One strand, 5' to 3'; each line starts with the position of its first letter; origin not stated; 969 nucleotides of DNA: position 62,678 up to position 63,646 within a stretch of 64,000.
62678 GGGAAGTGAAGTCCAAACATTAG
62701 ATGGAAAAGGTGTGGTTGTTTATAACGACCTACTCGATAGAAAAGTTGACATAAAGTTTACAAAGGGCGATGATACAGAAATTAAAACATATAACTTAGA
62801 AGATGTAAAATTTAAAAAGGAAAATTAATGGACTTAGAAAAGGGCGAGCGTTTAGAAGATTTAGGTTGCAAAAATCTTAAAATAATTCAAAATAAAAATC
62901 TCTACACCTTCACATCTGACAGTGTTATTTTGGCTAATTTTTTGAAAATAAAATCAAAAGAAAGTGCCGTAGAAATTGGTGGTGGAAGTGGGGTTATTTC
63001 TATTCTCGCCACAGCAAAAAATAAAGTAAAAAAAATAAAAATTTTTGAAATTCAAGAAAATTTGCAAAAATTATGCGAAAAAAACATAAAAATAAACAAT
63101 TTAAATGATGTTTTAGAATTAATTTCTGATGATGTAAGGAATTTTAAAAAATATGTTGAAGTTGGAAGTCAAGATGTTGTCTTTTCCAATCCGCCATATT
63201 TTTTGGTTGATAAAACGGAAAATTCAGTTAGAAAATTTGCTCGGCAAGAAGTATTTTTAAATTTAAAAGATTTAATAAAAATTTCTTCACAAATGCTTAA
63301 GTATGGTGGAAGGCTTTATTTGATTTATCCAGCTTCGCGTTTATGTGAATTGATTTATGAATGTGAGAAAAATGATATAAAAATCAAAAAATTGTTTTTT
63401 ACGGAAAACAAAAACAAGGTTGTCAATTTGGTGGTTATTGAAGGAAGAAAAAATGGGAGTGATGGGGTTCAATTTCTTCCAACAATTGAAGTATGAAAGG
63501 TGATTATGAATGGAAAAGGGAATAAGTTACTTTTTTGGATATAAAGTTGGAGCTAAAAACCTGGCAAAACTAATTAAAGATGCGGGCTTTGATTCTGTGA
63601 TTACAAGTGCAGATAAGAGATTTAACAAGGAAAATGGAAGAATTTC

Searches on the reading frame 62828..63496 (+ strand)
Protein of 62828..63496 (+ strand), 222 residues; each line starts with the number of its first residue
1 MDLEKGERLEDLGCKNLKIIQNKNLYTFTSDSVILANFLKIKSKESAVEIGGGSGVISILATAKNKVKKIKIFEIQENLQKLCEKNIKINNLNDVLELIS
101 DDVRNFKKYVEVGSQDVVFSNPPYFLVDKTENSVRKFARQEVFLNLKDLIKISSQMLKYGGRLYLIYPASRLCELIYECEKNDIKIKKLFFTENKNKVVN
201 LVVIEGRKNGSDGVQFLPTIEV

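Call 60: find_encoding_contigs(protein=window:62828-63496:+, flank=10000, max_places=3)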
Protein window:62828-63496:+ (222 aa): 3 contigs read that carry it; 1 place shown.
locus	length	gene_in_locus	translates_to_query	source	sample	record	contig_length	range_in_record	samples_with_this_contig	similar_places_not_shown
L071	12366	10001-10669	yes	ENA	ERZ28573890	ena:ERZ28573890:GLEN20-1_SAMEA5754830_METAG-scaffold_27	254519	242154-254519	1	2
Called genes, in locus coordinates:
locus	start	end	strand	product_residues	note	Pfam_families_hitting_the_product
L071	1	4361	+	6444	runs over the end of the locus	PF09479:Flg_new (weak)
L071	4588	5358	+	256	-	PF02673:BacA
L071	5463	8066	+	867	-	PF00690:Cation_ATPase_N, PF00122:E1-E2_ATPase, PF00702:Hydrolase, PF13246:Cation_ATPase, PF00689:Cation_ATPase_C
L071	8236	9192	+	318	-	PF13177:DNA_pol3_delta2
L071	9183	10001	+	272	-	PF04468:PSP1, PF28472:PSP1_3rd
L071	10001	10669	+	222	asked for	PF03602:Cons_hypoth95, PF05175:MTS, PF02475:TRM5-TYW2_MTfase (weak)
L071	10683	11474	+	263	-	PF01261:AP_endonuc_2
